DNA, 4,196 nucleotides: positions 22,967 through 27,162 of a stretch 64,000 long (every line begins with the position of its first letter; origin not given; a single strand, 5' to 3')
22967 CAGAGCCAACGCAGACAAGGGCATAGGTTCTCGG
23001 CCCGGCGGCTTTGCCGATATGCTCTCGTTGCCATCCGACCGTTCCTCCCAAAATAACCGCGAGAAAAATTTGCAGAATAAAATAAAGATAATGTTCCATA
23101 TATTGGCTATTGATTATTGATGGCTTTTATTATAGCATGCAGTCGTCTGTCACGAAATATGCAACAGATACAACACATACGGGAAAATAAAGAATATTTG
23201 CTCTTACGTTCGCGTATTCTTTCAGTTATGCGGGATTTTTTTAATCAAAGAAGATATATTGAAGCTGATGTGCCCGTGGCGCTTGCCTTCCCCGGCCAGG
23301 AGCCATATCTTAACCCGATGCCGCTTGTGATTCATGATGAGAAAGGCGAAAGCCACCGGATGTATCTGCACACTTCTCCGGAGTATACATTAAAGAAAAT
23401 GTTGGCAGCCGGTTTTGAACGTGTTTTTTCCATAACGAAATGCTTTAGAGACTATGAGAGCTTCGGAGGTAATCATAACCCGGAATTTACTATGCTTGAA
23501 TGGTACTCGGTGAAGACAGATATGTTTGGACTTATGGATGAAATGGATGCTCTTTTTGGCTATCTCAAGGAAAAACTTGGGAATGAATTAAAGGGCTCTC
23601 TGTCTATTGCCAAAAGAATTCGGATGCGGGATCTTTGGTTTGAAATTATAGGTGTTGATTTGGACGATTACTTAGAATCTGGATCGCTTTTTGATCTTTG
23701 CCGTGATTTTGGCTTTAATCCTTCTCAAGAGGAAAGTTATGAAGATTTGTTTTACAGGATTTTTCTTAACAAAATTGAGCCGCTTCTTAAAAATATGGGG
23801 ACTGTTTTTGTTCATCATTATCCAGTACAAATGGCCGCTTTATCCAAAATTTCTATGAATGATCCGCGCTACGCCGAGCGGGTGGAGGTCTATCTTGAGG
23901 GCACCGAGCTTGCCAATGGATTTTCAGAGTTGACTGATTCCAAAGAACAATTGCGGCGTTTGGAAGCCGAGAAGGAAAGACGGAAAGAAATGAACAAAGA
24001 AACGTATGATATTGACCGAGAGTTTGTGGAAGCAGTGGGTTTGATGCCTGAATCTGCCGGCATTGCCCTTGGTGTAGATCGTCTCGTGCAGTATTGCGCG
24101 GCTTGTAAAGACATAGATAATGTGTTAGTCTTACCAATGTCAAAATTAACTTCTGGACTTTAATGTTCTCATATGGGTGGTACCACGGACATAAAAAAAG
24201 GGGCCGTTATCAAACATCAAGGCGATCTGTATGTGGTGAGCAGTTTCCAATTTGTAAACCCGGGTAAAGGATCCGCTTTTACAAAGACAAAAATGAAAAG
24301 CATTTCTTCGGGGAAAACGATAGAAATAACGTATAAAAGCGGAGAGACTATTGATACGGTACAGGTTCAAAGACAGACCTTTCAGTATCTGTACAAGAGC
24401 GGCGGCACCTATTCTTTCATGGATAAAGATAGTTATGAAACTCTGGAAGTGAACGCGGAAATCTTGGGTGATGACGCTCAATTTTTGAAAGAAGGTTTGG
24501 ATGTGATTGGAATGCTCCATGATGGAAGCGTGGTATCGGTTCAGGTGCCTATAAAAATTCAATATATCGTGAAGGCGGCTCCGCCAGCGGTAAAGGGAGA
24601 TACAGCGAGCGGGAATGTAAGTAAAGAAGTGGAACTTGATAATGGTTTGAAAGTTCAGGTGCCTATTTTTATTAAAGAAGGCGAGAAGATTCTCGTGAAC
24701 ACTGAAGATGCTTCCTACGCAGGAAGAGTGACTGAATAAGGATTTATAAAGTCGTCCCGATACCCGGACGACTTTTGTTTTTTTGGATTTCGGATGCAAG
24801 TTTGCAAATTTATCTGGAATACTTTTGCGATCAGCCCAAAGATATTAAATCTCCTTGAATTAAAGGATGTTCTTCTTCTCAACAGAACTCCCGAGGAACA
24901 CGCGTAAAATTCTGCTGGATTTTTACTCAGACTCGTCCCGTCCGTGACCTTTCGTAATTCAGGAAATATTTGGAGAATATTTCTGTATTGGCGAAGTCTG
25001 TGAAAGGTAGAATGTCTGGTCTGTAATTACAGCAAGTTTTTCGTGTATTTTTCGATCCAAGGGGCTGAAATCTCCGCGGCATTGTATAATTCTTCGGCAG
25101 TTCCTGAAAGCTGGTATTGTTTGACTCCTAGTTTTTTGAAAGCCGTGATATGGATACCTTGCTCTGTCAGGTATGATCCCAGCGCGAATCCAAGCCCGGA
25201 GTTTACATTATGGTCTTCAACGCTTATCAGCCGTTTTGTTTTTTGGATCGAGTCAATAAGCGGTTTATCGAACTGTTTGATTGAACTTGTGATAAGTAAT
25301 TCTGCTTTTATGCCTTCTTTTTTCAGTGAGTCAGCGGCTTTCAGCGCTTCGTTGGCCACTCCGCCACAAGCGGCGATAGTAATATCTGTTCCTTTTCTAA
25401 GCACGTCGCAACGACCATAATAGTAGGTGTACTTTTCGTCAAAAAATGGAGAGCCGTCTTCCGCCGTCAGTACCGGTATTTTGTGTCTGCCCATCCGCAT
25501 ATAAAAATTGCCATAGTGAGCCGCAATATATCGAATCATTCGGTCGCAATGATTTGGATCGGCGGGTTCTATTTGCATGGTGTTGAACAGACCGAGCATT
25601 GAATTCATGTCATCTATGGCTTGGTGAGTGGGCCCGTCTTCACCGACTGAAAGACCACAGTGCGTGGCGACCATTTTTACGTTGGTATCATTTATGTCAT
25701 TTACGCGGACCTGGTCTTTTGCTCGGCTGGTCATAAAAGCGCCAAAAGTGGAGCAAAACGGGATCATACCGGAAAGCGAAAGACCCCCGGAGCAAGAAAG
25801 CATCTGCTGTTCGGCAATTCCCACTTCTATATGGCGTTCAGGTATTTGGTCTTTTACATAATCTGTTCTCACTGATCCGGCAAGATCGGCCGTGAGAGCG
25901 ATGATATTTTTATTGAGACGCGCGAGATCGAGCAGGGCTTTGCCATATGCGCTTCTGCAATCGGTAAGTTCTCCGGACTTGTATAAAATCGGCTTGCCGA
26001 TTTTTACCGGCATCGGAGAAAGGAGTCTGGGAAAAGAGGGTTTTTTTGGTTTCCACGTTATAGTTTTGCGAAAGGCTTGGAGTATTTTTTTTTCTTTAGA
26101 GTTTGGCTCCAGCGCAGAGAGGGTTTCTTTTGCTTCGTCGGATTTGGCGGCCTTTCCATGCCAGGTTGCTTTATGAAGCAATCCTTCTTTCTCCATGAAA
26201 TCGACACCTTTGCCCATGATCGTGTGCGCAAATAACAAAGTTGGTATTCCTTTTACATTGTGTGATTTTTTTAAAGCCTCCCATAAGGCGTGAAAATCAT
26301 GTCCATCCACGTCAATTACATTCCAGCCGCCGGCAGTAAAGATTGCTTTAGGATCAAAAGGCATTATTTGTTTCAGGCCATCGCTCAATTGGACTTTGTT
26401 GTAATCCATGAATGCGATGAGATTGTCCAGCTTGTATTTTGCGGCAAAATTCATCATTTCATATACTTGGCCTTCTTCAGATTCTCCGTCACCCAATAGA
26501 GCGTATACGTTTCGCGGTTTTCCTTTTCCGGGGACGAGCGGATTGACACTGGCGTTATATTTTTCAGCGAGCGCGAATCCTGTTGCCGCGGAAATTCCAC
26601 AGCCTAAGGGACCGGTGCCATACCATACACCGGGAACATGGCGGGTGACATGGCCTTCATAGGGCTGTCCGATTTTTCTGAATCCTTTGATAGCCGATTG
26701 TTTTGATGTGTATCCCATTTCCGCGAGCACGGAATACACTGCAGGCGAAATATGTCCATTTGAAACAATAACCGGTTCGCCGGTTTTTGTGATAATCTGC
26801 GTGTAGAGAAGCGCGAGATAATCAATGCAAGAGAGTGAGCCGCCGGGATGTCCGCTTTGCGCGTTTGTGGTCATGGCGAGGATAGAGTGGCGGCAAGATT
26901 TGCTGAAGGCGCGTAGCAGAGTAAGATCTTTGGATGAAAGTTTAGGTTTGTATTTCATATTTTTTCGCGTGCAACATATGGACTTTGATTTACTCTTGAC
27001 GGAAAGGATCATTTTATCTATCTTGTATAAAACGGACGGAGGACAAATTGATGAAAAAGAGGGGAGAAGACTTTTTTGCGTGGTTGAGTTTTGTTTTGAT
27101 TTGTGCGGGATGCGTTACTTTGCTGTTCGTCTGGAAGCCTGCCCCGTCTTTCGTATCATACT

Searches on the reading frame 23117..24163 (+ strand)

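Call 51: search_protein_families(library=pfam, proteins=[window:23117-24163:+], max_evalue=0.001)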
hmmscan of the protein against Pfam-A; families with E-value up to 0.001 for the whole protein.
window:23117-24163:+ (348 aa): 1 family
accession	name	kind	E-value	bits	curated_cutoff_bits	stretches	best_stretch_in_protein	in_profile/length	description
PF00152.25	tRNA-synt_2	-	2.3e-42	145.6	25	1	22-342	16-307/308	tRNA synthetases class II (D, K and N)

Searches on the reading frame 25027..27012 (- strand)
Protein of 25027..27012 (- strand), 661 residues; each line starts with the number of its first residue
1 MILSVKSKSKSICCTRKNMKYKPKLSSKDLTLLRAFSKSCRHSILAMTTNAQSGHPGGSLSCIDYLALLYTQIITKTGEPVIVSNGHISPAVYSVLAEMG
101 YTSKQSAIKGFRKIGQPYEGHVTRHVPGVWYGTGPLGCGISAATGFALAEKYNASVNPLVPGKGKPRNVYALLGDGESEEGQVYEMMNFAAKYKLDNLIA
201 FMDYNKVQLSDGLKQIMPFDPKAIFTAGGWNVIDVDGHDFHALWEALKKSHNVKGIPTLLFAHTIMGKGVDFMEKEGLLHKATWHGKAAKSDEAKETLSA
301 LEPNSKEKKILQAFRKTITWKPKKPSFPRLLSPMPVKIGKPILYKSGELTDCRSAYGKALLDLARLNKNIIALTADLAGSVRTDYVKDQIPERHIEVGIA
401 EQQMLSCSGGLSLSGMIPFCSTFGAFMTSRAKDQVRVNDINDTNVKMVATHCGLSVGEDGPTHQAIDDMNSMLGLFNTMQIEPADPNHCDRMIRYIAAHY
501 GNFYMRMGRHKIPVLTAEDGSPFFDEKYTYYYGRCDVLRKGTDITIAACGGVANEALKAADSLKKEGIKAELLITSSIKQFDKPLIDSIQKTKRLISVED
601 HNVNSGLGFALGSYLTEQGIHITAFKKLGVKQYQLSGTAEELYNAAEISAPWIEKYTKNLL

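Call 51: search_protein_families(library=pfam, proteins=[window:25027-27012:-], max_evalue=0.001)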
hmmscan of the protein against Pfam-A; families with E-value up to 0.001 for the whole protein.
window:25027-27012:- (661 aa): 6 families
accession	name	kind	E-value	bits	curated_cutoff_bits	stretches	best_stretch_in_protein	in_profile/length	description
PF00456.26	Transketolase_N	-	6.5e-40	137.5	22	1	47-304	16-278/334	Transketolase, thiamine diphosphate binding domain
PF02779.29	Transket_pyr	-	9.1e-31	107.3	27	1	351-511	4-171/174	Transketolase, pyrimidine binding domain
PF02780.25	Transketolase_C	-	9.6e-21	74.4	25.9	1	533-650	1-121/124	Transketolase, C-terminal domain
PF00676.26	E1_dh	-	1.6e-08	34.3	22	1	120-249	87-206/300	Dehydrogenase E1 component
PF13292.11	DXP_synthase_N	-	2.1e-06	27.7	21.2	0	26-209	11-175/274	1-deoxy-D-xylulose-5-phosphate synthase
PF22613.1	Transketolase_C_1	-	0.0005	20.7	27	0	540-648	10-112/113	Transketolase-like TK C-terminal domain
